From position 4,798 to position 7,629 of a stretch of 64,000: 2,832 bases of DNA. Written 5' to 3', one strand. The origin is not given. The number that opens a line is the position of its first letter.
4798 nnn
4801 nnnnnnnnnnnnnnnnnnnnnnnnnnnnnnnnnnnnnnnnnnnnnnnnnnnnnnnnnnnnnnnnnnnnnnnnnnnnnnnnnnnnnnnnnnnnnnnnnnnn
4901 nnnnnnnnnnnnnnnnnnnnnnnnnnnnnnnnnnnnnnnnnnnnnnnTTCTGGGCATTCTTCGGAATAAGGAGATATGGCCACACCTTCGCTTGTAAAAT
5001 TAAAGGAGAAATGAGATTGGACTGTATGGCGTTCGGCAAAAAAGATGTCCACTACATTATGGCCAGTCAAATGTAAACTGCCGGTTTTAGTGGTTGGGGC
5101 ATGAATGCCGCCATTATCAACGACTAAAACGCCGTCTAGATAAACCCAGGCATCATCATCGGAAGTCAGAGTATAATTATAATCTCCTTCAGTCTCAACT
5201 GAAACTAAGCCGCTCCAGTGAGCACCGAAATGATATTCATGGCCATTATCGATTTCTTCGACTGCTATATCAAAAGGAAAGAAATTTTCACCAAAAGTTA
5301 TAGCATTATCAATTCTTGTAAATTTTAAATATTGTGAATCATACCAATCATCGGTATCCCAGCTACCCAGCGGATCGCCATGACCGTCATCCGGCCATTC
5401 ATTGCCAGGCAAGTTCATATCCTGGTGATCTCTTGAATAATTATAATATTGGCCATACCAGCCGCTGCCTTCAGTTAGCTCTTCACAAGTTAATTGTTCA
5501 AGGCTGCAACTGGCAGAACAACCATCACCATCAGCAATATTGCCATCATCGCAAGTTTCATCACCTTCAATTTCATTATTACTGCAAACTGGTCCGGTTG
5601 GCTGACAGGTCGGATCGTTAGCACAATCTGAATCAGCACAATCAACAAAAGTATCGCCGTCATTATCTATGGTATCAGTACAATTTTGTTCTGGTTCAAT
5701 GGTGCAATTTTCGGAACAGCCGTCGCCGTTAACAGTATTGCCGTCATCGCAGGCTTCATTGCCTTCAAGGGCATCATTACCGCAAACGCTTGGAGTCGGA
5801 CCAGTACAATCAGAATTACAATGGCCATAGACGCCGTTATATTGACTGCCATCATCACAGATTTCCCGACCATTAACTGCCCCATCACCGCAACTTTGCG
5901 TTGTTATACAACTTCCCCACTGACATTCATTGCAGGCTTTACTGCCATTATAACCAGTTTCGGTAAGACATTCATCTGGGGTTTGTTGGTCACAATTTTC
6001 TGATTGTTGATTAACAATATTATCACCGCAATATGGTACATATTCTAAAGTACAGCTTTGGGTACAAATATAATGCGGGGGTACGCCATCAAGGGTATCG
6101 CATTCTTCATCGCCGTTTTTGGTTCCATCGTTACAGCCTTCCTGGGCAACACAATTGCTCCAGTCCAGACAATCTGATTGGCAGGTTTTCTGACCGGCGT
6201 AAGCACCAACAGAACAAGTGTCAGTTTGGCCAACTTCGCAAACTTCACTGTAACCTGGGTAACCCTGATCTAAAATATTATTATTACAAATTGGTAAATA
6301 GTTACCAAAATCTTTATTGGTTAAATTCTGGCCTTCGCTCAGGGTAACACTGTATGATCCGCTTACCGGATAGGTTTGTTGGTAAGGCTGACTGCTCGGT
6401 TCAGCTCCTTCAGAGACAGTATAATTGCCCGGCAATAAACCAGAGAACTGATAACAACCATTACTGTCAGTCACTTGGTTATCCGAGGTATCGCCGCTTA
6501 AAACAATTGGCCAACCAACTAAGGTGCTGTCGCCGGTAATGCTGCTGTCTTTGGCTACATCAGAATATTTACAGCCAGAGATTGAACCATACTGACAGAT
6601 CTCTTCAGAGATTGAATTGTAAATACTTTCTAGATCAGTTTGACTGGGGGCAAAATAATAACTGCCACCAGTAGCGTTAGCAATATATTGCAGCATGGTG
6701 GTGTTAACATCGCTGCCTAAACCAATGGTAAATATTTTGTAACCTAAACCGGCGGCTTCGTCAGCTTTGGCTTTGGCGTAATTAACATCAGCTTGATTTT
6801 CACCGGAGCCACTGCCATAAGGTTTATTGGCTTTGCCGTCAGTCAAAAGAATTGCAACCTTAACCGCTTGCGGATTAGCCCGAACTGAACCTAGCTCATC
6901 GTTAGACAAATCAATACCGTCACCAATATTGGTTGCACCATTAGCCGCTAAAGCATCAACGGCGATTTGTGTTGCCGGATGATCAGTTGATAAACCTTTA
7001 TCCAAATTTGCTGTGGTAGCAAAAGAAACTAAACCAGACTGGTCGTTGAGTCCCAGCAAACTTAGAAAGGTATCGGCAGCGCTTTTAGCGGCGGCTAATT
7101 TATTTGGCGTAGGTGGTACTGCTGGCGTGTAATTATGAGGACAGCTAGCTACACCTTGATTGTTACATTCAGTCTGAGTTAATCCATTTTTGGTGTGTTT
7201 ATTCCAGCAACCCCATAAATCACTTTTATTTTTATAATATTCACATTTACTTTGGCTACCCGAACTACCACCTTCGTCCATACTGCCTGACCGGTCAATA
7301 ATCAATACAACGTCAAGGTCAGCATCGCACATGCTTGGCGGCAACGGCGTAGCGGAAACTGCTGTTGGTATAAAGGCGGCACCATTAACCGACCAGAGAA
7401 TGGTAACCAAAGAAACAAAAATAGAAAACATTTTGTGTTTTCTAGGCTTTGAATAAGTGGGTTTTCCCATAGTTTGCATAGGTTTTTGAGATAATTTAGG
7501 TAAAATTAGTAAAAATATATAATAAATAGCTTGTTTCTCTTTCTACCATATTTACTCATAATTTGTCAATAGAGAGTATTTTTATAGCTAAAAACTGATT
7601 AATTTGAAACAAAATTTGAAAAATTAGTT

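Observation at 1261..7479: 2072-aa multidomain giant adhesin with a vWA MIDAS, PA14, SdrD-B, DUF642-like and two classes of Cys-rich repeats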

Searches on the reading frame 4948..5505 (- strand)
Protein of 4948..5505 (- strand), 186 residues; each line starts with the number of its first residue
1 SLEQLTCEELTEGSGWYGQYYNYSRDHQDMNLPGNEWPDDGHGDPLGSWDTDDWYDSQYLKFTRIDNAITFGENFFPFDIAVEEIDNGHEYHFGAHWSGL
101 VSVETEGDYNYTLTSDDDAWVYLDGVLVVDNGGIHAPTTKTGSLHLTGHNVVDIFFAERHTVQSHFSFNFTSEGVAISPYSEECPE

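Call 15: search_protein_families(library=pfam, proteins=[window:4948-5505:-], max_evalue=1)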
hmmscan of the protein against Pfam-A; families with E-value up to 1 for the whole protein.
seq(186 aa): 1 family
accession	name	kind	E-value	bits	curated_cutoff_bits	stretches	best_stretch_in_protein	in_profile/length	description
PF07691.17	PA14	-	1.2e-12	48.3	24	1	83-176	36-139/147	PA14 domain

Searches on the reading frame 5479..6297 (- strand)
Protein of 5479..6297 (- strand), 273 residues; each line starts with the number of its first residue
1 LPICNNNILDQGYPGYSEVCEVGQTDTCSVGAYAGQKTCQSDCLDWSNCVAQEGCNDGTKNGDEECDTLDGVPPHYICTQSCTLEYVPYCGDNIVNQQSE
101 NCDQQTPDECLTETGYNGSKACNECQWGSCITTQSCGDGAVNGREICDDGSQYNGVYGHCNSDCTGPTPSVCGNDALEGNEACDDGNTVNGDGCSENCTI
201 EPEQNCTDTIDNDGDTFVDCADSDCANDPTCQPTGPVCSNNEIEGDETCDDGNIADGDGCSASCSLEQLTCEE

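Call 15: search_protein_families(library=pfam, proteins=[window:5479-6297:-], max_evalue=1)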
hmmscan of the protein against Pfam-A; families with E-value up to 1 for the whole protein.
seq(273 aa): 1 family
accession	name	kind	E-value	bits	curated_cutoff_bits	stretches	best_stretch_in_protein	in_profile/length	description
PF13948.11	DUF4215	-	3.2e-06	27.8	27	2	169-198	18-46/47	Domain of unknown function (DUF4215)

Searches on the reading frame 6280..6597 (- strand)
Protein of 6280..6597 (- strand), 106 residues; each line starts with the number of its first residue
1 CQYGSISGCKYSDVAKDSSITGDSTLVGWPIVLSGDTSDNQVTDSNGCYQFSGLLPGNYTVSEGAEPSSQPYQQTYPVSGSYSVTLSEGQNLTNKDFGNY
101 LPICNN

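Call 15: search_protein_families(library=pfam, proteins=[window:6280-6597:-], max_evalue=1)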
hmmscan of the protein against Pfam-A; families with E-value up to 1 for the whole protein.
seq(106 aa): 5 families
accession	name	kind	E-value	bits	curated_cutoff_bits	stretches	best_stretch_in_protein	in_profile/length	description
PF17210.9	SdrD_B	-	1.5e-06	28.8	29.7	1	34-93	35-91/112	SdrD B-like domain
PF13620.12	CarboxypepD_reg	-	6e-06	27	32.3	1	31-63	19-54/82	Carboxypeptidase regulatory-like domain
PF17802.7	SpaA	-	0.0003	21.3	23.1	1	37-69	32-64/91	Prealbumin-like fold domain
PF13715.12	CarbopepD_reg_2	-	0.013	15.9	32.2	1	31-61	19-48/88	CarboxypepD_reg-like domain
PF00775.27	Dioxygenase_C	-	0.055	13.3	27.3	1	41-64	78-102/182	Dioxygenase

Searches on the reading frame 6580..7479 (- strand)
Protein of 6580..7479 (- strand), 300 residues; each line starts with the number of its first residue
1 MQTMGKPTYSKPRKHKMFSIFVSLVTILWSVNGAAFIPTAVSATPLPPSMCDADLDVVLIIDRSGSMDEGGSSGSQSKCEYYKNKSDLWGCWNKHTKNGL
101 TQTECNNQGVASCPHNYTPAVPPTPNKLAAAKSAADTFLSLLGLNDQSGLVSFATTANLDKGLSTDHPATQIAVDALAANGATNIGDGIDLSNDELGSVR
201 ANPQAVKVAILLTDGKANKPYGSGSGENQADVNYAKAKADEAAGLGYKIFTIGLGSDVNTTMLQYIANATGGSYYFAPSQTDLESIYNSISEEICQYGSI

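Call 15: search_protein_families(library=pfam, proteins=[window:6580-7479:-], max_evalue=1)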
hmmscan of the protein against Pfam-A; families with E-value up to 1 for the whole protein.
seq(300 aa): 3 families
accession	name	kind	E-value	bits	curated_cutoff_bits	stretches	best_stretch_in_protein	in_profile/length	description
PF00092.34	VWA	-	1.1e-15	58.7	23.8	1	126-288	15-173/174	von Willebrand factor type A domain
PF13519.12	VWA_2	-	1.5e-13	51.7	27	2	124-216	17-107/107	von Willebrand factor type A domain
PF13768.12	VWA_3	-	3.8e-05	24.2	27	1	169-276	63-155/155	von Willebrand factor type A domain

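Call 56: search_solved_structures(query=window:6580-7347:-, max_evalue=0.001, show_alignments=2)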
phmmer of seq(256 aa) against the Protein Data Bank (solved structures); distinct sequences matched with E-value up to 0.001: 1.
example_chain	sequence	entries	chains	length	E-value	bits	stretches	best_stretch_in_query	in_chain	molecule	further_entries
4rck_A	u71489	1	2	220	0.00029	24.2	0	83-246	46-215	Hypothetical membrane spanning protein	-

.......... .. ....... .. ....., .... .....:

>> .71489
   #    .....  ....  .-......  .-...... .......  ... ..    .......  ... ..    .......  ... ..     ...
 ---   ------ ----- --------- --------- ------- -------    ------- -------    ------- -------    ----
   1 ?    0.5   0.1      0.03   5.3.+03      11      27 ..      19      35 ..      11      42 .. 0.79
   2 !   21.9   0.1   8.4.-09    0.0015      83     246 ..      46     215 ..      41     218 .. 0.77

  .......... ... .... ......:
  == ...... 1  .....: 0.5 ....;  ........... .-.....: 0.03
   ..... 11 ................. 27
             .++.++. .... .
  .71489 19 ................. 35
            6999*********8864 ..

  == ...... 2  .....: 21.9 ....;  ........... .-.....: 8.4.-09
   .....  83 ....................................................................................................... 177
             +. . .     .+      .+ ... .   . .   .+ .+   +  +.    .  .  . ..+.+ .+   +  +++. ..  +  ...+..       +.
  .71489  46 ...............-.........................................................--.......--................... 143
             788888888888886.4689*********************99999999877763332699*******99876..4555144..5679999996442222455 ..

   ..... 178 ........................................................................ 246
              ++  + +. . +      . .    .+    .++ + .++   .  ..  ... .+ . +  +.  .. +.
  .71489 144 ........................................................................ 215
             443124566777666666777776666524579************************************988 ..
